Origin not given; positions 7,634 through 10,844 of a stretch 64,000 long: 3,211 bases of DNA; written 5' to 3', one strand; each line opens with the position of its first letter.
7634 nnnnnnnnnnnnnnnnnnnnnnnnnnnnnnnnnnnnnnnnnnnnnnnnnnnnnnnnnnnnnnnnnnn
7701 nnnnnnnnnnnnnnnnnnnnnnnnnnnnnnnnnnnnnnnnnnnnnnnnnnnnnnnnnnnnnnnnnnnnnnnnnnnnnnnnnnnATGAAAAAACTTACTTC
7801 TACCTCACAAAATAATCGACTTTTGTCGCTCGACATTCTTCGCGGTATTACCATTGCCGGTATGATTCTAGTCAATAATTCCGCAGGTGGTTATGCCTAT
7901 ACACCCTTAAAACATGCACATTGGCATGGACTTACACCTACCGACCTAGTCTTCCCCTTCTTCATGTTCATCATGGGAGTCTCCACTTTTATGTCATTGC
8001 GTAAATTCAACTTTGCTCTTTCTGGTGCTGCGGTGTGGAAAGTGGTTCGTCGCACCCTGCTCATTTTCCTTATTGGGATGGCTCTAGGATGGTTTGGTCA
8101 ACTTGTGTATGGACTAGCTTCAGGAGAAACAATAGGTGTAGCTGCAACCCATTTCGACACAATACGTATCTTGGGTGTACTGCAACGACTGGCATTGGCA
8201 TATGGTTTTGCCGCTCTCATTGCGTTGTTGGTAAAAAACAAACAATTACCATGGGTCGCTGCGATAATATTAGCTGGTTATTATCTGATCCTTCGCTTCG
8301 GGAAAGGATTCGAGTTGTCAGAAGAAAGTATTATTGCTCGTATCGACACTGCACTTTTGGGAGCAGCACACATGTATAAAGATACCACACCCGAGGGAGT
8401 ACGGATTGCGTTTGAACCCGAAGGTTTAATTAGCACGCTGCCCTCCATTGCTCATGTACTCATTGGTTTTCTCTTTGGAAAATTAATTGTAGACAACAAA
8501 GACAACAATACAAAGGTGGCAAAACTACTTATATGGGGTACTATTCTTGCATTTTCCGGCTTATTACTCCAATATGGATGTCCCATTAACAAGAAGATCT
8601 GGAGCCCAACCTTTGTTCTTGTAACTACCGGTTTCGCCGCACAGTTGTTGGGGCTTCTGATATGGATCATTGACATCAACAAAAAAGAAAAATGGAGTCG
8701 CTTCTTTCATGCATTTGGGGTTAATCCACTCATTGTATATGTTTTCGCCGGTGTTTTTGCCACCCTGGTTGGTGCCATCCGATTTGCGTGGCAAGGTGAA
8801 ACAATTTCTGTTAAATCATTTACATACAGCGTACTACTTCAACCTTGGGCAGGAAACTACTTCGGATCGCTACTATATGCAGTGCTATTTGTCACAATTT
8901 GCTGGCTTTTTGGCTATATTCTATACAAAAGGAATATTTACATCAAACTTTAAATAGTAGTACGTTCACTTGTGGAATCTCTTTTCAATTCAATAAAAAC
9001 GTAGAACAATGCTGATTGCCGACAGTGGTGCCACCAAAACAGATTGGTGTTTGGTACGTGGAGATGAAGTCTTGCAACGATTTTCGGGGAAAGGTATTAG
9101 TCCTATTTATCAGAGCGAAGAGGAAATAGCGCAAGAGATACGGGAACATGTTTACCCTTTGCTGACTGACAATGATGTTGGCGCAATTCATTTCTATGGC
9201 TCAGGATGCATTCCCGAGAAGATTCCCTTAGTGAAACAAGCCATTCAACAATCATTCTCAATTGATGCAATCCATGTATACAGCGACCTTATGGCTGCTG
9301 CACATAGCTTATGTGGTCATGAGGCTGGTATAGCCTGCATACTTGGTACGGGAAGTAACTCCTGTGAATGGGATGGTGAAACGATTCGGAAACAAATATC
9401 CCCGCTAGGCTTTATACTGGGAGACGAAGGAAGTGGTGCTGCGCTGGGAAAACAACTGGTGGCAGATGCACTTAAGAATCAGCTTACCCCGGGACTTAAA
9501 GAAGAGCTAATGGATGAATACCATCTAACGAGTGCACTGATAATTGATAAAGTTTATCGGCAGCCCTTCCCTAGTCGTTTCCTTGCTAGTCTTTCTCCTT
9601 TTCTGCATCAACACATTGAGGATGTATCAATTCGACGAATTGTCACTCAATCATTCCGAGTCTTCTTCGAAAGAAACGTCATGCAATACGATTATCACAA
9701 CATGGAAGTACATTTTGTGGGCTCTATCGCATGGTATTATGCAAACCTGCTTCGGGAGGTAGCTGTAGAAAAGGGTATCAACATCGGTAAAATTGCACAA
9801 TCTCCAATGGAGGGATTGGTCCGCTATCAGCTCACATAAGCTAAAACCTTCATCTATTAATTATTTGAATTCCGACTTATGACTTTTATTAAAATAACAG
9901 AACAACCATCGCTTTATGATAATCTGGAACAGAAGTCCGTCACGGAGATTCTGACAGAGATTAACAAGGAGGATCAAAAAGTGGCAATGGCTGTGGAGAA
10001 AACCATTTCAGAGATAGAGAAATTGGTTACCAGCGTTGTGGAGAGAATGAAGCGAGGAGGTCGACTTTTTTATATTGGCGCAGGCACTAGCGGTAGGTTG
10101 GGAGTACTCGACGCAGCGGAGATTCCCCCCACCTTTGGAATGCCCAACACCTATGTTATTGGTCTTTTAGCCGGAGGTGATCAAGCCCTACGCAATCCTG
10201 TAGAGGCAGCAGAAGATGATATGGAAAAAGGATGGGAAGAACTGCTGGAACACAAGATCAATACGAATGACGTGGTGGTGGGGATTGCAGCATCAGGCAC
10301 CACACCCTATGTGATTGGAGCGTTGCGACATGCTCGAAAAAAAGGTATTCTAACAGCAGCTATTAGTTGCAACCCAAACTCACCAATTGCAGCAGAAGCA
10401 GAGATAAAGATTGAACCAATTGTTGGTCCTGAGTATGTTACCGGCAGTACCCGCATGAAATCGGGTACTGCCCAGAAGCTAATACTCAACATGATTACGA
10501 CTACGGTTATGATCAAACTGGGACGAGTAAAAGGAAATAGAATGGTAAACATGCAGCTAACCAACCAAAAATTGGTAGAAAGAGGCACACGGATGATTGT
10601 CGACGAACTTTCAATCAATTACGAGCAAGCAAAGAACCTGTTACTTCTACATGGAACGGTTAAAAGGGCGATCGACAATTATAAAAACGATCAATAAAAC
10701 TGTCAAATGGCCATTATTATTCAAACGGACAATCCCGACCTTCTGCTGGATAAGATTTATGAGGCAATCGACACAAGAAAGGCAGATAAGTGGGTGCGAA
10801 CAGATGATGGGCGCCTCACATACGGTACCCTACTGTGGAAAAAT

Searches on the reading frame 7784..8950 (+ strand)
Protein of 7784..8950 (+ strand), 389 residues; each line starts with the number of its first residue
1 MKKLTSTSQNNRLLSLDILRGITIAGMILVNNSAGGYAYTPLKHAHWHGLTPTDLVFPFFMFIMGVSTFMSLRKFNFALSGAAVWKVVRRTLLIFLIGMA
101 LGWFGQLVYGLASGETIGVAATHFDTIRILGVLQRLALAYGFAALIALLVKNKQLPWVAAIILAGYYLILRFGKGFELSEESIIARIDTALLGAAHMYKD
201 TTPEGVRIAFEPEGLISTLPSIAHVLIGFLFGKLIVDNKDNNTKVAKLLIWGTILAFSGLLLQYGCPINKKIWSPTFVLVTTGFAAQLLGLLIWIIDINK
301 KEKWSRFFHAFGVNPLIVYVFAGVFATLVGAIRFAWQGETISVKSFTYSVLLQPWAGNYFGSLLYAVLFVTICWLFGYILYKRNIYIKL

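Call 6: search_protein_families(library=pfam, proteins=[window:7784-8950:+], max_evalue=1)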
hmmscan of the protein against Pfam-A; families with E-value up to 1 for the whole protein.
window:7784-8950:+ (389 aa): 0 families

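Call 8: search_protein_families(library=ncbifam, proteins=[window:7784-8950:+], max_evalue=0.001)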
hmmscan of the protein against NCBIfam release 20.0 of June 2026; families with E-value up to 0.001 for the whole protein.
window:7784-8950:+ (389 aa): 1 family
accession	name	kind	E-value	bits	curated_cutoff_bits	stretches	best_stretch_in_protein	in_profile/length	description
NF046061.1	NagX_SO_3504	equivalog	3.1e-39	135.1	480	1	28-388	28-368/369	transmembrane glucosamine N-acetyltransferase NagX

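Call 30: find_encoding_contigs(protein=window:7784-8950:+, flank=3000, max_places=10)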
Protein window:7784-8950:+ (389 aa): 24 contigs read that carry it; 9 places shown.
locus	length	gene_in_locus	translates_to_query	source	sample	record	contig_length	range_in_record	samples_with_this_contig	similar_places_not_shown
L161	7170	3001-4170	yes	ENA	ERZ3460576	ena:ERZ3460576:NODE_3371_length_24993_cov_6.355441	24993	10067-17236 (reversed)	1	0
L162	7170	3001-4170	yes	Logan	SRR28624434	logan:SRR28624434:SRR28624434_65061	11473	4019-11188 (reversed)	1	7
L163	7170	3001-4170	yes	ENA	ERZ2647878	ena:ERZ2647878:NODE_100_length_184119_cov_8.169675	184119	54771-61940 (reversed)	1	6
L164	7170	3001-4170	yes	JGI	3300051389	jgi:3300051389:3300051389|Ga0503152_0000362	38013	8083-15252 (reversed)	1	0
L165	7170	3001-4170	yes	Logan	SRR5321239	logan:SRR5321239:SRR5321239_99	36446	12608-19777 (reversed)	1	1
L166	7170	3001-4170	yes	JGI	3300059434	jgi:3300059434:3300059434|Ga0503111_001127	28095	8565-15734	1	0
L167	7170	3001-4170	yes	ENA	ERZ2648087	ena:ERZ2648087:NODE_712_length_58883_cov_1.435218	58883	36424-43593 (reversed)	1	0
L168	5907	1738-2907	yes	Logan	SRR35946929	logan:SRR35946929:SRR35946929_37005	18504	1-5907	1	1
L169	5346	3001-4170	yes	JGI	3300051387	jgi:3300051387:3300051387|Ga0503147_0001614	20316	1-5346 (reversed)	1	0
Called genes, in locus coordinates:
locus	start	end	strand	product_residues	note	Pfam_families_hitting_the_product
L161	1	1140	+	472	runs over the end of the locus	PF08486:SpoIID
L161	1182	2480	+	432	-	PF03092:BT1, PF07690:MFS_1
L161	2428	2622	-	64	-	-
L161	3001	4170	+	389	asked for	-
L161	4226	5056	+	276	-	-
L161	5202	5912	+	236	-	PF13580:SIS_2, PF22198:GKRP_SIS_2 (weak), PF22645:GKRP_SIS_N, PF01380:SIS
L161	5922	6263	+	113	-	-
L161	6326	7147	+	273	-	PF00135:COesterase, PF20434:BD-FAE, PF00326:Peptidase_S9 (faint), PF07859:Abhydrolase_3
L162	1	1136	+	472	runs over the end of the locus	PF08486:SpoIID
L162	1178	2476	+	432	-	PF03092:BT1, PF07690:MFS_1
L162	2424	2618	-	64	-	-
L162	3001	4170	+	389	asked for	-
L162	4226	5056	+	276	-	-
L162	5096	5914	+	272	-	PF13580:SIS_2, PF22198:GKRP_SIS_2 (weak), PF22645:GKRP_SIS_N, PF01380:SIS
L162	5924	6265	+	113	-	-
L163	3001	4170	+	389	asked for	-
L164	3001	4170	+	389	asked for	-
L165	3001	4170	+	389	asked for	-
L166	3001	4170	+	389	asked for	-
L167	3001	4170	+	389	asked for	-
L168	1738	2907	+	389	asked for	-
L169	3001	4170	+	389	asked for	-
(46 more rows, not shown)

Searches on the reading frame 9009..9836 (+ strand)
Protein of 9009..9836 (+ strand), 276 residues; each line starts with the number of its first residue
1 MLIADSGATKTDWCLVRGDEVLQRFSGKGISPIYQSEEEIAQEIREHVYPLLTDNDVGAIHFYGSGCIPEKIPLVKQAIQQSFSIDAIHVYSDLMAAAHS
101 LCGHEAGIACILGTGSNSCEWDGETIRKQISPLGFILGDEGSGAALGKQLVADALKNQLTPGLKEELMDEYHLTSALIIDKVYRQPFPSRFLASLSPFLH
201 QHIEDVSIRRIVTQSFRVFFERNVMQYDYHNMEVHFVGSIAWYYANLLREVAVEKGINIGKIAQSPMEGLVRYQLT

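Call 6: search_protein_families(library=pfam, proteins=[window:9009-9836:+], max_evalue=1)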
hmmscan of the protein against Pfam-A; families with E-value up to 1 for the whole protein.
window:9009-9836:+ (276 aa): 2 families
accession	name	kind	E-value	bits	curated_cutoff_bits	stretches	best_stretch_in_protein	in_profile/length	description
PF01869.26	BcrAD_BadFG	-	0.0012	18.9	31.5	1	5-150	4-151/271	BadF/BadG/BcrA/BcrD ATPase family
PF03309.20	Pan_kinase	-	0.12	12.7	24.7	1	1-91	1-86/205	Type III pantothenate kinase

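Call 8: search_protein_families(library=ncbifam, proteins=[window:9009-9836:+], max_evalue=0.001)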
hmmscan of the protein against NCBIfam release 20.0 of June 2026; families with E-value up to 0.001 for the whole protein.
window:9009-9836:+ (276 aa): 1 family
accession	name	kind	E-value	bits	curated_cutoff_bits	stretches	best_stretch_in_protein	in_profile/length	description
NF046058.1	NagK_SO3507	equivalog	4.4e-08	33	370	1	81-199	96-216/295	N-acetylglucosamine kinase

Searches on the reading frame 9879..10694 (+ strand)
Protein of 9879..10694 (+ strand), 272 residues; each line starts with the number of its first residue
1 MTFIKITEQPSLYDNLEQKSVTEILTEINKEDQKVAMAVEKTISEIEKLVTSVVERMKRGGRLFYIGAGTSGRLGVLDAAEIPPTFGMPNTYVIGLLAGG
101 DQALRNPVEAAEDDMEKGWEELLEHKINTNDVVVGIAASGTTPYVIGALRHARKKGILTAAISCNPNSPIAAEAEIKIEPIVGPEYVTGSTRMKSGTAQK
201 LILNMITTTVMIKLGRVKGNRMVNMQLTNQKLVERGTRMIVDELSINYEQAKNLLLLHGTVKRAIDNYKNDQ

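Call 6: search_protein_families(library=pfam, proteins=[window:9879-10694:+], max_evalue=1)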
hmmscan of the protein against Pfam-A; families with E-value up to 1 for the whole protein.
window:9879-10694:+ (272 aa): 6 families
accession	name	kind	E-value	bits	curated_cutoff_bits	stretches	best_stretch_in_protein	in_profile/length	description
PF22645.1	GKRP_SIS_N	-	1.4e-19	70.3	27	1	46-151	2-111/113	Glucokinase regulatory protein N-terminal SIS domain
PF01380.27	SIS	-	4e-10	40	25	1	127-206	51-128/131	SIS domain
PF13580.11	SIS_2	-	1e-08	35.7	27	1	37-163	12-137/138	SIS domain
PF22198.1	GKRP_SIS_2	-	2.8e-06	27.7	27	1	45-106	6-67/191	Glucokinase regulatory protein, second SIS domain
PF20741.3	GKRP-like_C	-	0.0002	22.3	27.7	1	220-256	2-38/100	C-terminal lid domain of glucokinase regulatory protein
PF22913.1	NBAS_11th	-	0.11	12.9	27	1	16-63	41-87/125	NBAS subunit of NRZ tethering complex, C-terminal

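Call 8: search_protein_families(library=ncbifam, proteins=[window:9879-10694:+], max_evalue=0.001)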
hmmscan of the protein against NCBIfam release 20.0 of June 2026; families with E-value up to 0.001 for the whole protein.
window:9879-10694:+ (272 aa): 14 families
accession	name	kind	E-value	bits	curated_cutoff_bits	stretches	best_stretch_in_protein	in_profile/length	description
NF003915.0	PRK05441.1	subfamily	1.6e-113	378.7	168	1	7-267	9-270/300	N-acetylmuramic acid 6-phosphate etherase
NF009222.0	PRK12570.1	subfamily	4.5e-102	341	255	1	15-265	24-275/307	N-acetylmuramic acid 6-phosphate etherase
TIGR00274.1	TIGR00274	equivalog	1.7e-96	322.7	302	1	13-264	10-262/291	N-acetylmuramic acid 6-phosphate etherase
NF001484.0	PRK00331.1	subfamily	2.3e-08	32.9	381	1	125-237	329-439/601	isomerizing glutamine--fructose-6-phosphate transaminase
TIGR03127.2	RuMP_HxlB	equivalog_domain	1.1e-07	31.9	160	1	125-179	68-122/178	6-phospho-3-hexuloisomerase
TIGR01135.1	glmS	equivalog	1.1e-07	30.8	418.05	1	125-255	334-467/607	glutamine--fructose-6-phosphate transaminase (isomerizing)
NF008458.0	PRK11337.1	equivalog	6.2e-06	25.4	378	1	128-178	187-237/293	MurR/RpiR family transcriptional regulator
NF001628.0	PRK00414.1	equivalog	4.5e-05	23.1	265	1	38-179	22-161/192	D-sedoheptulose 7-phosphate isomerase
NF008481.0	PRK11382.1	equivalog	5.1e-05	22.6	430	1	124-179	87-142/340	fructoselysine 6-phosphate deglycase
NF041755.1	RuMP_HxlAB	equivalog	0.00012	21.2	500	0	125-214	284-372/391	bifunctional 3-hexulose-6-phosphate synthase/6-phospho-3-hexuloisomerase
NF002805.0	PRK02947.1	subfamily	0.00017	20.8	135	1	37-163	17-141/247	sugar isomerase domain-containing protein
NF046059.1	NagB_SO3506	equivalog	0.00026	20.4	430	0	130-192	87-149/330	glucosamine-6-phosphate deaminase NagB-II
NF010701.0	PRK14101.1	equivalog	0.00049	18.4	920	1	129-231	515-613/638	bifunctional transcriptional regulator/glucokinase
TIGR00441.1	gmhA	equivalog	0.0007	19.7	209.45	0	127-178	77-128/154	D-sedoheptulose 7-phosphate isomerase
